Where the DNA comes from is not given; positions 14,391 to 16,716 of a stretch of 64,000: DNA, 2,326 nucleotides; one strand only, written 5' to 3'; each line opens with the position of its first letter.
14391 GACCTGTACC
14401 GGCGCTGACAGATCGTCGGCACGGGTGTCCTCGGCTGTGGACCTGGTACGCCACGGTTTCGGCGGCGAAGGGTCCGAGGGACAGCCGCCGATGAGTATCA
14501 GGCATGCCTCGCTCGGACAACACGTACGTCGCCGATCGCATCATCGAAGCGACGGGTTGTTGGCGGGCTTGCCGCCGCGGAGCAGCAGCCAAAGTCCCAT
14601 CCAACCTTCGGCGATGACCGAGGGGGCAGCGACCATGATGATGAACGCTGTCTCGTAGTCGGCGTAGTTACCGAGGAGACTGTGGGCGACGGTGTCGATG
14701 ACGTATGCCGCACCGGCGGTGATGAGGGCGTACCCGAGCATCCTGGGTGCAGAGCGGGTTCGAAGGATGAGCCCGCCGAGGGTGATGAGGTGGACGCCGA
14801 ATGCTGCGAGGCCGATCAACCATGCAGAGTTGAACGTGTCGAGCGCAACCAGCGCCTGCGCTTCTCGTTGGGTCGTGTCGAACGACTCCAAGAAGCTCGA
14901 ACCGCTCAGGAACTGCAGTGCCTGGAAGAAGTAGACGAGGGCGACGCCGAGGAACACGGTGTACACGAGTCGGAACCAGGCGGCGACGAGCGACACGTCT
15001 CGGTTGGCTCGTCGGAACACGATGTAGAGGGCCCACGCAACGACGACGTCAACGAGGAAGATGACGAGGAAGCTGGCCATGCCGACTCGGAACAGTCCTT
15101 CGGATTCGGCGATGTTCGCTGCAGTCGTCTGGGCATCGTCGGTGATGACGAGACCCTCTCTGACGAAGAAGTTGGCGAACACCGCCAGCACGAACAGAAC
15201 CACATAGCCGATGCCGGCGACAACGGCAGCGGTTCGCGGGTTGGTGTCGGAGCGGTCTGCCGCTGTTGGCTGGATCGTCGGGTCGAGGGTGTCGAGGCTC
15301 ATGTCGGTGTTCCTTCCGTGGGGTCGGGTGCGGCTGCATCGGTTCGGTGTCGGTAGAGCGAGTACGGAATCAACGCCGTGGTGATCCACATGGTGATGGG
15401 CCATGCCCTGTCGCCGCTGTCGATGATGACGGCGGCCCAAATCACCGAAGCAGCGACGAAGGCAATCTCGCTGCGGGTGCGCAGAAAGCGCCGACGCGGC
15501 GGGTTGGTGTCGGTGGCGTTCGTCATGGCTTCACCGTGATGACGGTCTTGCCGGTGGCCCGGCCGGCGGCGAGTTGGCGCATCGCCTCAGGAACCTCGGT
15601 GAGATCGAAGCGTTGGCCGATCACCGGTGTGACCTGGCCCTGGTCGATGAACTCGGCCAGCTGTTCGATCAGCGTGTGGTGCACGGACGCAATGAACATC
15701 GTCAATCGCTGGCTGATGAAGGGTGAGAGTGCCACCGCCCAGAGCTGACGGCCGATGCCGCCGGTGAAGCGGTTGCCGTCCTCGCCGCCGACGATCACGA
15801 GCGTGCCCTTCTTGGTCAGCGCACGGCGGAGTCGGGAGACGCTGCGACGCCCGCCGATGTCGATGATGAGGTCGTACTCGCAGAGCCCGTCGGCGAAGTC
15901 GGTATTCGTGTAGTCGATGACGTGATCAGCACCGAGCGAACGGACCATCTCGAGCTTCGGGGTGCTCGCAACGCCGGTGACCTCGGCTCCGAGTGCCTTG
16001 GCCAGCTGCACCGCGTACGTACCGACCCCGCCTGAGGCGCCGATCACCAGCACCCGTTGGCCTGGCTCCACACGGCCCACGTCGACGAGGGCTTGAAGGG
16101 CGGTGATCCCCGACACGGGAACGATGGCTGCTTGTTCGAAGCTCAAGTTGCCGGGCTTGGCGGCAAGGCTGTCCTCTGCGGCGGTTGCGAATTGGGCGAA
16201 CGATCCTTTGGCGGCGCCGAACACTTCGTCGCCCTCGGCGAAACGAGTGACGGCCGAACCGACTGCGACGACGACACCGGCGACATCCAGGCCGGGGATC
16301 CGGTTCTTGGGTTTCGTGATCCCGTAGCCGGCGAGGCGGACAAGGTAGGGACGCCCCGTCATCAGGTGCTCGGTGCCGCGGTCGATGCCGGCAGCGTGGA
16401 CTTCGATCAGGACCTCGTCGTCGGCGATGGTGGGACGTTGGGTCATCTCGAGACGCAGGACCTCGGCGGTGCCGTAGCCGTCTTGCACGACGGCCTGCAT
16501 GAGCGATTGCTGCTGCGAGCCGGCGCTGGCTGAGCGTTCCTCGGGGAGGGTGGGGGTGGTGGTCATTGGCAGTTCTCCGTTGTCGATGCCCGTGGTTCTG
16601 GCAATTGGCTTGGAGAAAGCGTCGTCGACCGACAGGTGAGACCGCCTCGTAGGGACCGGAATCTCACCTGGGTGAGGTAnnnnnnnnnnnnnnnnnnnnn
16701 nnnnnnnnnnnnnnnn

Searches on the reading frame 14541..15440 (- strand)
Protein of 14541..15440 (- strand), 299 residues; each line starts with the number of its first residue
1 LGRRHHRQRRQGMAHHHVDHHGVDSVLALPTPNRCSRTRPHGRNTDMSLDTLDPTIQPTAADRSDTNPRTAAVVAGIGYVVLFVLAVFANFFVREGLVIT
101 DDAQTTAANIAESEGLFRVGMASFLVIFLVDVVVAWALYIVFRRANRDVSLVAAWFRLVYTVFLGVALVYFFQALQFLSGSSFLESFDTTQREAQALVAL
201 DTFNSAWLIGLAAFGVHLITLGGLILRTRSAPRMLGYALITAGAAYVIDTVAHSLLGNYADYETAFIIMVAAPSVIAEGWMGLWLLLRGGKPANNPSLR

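Call 7: search_protein_families(library=pfam, proteins=[window:14541-15440:-], max_evalue=0.01)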
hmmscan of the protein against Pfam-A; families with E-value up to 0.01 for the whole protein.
window:14541-15440:- (299 aa): 2 families
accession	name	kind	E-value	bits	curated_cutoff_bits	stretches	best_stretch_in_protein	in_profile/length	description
PF14329.11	DUF4386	-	1e-51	176.3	27.6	1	74-289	1-210/210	Domain of unknown function (DUF4386)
PF19683.4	DUF6185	-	0.0053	15.4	25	1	92-258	257-420/825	Family of unknown function (DUF6185)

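Call 29: search_protein_families(library=ncbifam, proteins=[window:14541-15440:-], max_evalue=0.01)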
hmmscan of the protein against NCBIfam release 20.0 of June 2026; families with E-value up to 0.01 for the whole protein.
window:14541-15440:- (299 aa): 0 families

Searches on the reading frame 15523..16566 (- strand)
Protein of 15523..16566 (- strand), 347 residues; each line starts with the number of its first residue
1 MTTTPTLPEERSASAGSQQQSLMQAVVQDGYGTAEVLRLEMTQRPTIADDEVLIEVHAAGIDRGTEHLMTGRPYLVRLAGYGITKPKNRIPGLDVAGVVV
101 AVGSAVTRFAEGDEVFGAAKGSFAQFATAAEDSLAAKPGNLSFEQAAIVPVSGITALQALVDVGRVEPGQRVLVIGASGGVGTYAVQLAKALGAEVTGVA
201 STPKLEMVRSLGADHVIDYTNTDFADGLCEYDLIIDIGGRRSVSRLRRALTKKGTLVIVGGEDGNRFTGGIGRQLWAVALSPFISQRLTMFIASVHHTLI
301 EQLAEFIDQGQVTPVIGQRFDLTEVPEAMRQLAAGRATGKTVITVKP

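Call 7: search_protein_families(library=pfam, proteins=[window:15523-16566:-], max_evalue=0.01)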
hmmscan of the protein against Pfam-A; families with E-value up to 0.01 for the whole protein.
window:15523-16566:- (347 aa): 7 families
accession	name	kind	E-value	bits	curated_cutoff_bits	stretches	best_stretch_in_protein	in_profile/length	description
PF13602.12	ADH_zinc_N_2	-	1.2e-26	94.7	27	1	211-343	1-134/134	Zinc-binding dehydrogenase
PF00107.32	ADH_zinc_N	-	1.7e-18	67.2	31.8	1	180-265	1-94/129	Zinc-binding dehydrogenase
PF08240.17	ADH_N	-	4.2e-12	46.7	23.5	1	49-137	2-102/104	Alcohol dehydrogenase GroES-like domain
PF01262.27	AlaDh_PNT_C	-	1.1e-05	25.5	23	1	164-235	21-97/214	Alanine dehydrogenase/PNT, C-terminal domain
PF01113.26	DapB_N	-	0.002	18.7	25.6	1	171-260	2-97/124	Dihydrodipicolinate reductase, N-terminus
PF01370.27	Epimerase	-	0.0062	16.4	20.9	0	172-238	1-72/240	NAD dependent epimerase/dehydratase family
PF08541.16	ACP_syn_III_C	-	0.0093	16.5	26.6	0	151-186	51-86/90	3-Oxoacyl-[acyl-carrier-protein (ACP)] synthase III C terminal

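Call 29: search_protein_families(library=ncbifam, proteins=[window:15523-16566:-], max_evalue=0.01)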
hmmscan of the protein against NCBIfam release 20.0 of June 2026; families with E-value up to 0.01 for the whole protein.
window:15523-16566:- (347 aa): 27 families (the best 25 are shown)
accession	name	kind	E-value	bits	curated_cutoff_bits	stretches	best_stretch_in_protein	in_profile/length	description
TIGR02824.1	quinone_pig3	subfamily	5.7e-57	193.2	296.8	1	23-345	1-325/325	putative NAD(P)H quinone oxidoreductase, PIG3 family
TIGR01751.1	crot-CoA-red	equivalog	1.9e-37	129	378.55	2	117-252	136-274/398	crotonyl-CoA carboxylase/reductase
NF010344.0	PRK13771.1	subfamily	1.1e-34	120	349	2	120-345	115-333/334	putative alcohol dehydrogenase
TIGR02817.1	adh_fam_1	subfamily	3.8e-30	105.5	284.05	1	85-221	56-203/336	zinc-binding alcohol dehydrogenase family protein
NF041172.1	AcrlCoa_red_Thmprot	equivalog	2.7e-27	95.6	500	1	120-344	115-333/334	acryloyl-CoA reductase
TIGR02823.1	oxido_YhdH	subfamily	2e-26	92.6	297.25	1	38-345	15-324/324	acrylyl-CoA reductase family protein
NF041183.1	Pks2_ls1_myc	equivalog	4e-24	83.6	2400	1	3-344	1387-1728/2086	sulfolipid-1 biosynthesis phthioceranic/hydroxyphthioceranic acid synthase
NF008024.0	PRK10754.1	subfamily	6.1e-24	84.6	348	1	31-265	10-244/327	NADPH:quinone reductase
NF058644.1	CurcmRedCuraProt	equivalog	1.9e-19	69.9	440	1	30-229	11-204/336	NADPH-dependent curcumin/dihydrocurcumin reductase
NF047908.1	AldhRedAhr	equivalog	2e-18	66.4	470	1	120-343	119-333/335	NADPH-dependent aldehyde reductase Ahr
NF041097.1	keto_inos_dh_IolM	equivalog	4.1e-18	65.2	450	2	142-343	180-387/389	scyllo-inosose 3-dehydrogenase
TIGR03989.1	Rxyl_3153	subfamily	4.4e-18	65.7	440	2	120-337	138-363/370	NDMA-dependent alcohol dehydrogenase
NF051456.1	acrylyl_AcuI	equivalog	7.4e-17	61.1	440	1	38-345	16-324/325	acrylyl-CoA reductase (NADPH)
NF003808.0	PRK05396.1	equivalog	2e-14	53.2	380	2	119-344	117-339/341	L-threonine 3-dehydrogenase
TIGR03201.1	dearomat_had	equivalog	2.1e-12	46.8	338.65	1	136-219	135-217/349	6-hydroxycyclohex-1-ene-1-carbonyl-CoA dehydrogenase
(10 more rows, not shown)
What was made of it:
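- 14541..16566 (-): Target operon of copy 1: qor-like zinc-ADH oxidoreductase (15523-16566), a 30-aa ORF (15437-15526) and a DUF4386 membrane protein (14541-15440; the real start is probably internal). NCBIfam quinone_pig3 at 5.7e-57 (call 29).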
